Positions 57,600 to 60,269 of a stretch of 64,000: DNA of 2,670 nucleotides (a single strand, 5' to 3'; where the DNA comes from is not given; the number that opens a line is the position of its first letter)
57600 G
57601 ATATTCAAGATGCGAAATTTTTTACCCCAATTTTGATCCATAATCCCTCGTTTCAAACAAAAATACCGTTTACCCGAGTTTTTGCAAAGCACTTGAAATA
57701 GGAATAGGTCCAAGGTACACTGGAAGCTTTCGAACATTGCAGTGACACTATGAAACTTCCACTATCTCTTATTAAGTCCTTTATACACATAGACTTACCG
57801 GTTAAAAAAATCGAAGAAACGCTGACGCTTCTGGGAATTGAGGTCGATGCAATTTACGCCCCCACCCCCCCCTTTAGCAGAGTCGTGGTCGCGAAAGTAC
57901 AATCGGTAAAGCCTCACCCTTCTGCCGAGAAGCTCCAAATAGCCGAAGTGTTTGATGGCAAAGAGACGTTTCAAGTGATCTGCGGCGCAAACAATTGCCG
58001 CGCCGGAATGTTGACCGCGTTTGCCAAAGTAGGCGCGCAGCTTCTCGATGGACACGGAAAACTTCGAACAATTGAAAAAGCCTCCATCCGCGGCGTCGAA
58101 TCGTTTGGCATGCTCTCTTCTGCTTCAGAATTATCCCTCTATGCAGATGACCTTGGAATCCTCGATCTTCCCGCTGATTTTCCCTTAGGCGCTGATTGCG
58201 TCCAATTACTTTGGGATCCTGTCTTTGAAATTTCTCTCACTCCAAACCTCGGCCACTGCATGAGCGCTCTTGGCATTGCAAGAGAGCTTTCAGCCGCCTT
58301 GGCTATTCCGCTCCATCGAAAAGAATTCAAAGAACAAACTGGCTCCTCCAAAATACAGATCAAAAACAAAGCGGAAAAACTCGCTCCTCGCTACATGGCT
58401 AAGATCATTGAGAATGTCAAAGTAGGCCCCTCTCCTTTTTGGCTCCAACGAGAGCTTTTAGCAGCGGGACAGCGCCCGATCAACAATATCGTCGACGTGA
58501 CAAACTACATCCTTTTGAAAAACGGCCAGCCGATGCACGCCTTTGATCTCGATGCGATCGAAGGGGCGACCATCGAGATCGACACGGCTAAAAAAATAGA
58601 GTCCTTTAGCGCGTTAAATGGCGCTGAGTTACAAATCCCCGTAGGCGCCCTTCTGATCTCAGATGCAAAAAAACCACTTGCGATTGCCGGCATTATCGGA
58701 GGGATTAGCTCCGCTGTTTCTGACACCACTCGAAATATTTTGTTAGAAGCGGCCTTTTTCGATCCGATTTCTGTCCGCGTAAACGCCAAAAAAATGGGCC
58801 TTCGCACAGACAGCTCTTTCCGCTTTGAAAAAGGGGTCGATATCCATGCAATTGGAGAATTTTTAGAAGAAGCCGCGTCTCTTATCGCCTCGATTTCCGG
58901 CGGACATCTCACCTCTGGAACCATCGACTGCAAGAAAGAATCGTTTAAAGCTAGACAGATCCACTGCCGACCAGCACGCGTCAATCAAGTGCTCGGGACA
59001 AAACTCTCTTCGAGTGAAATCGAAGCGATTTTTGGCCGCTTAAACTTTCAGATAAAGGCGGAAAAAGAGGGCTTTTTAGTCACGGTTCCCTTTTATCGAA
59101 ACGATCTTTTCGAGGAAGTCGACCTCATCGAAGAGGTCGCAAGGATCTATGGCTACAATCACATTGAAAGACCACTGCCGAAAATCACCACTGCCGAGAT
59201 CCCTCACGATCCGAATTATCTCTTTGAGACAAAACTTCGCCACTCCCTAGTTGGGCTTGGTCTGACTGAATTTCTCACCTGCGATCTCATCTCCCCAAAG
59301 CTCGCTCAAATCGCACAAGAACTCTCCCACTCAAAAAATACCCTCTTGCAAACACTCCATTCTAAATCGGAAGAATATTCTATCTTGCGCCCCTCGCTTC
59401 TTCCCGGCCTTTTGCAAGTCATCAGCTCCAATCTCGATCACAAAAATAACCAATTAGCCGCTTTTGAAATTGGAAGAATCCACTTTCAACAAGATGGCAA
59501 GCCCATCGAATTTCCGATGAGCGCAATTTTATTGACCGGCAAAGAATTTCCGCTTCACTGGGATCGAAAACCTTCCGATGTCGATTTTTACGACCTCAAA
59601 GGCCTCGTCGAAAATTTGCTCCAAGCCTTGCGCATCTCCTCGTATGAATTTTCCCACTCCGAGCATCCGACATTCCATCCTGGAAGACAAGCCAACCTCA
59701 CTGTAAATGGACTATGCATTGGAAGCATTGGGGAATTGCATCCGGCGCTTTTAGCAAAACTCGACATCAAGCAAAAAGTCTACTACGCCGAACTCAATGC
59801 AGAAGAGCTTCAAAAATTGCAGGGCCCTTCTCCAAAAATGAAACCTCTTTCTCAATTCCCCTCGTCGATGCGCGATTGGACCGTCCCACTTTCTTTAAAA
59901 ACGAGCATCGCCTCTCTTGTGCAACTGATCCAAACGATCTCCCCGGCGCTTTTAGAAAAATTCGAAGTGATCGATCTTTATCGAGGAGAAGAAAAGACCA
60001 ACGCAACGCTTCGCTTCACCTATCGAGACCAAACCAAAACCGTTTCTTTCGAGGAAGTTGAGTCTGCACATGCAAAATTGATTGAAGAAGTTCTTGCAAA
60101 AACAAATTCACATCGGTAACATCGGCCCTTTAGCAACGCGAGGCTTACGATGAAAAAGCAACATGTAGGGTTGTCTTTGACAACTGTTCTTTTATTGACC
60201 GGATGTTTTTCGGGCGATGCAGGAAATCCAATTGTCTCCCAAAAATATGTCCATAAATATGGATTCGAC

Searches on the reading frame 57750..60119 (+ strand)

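Call 49: search_protein_families(library=pfam, proteins=[window:57750-60119:+], max_evalue=0.001)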
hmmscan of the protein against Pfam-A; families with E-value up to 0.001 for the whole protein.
window:57750-60119:+ (789 aa): 5 families
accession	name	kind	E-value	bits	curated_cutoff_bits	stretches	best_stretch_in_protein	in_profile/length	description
PF03483.22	B3_4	-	4.8e-62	209.1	29.3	1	212-384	2-174/174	B3/4 domain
PF17759.6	tRNA_synthFbeta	-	2.6e-60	204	22.4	1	472-683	1-213/214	Phenylalanyl tRNA synthetase beta chain CLM domain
PF03484.21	B5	-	1.1e-25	90.1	28.6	1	404-469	1-67/67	tRNA synthetase B5 domain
PF01588.26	tRNA_bind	-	3.4e-15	56.4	27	1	45-148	1-95/96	Putative tRNA binding domain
PF03147.19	FDX-ACB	-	2.8e-14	53.8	31.1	1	701-786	1-90/94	Ferredoxin-fold anticodon binding domain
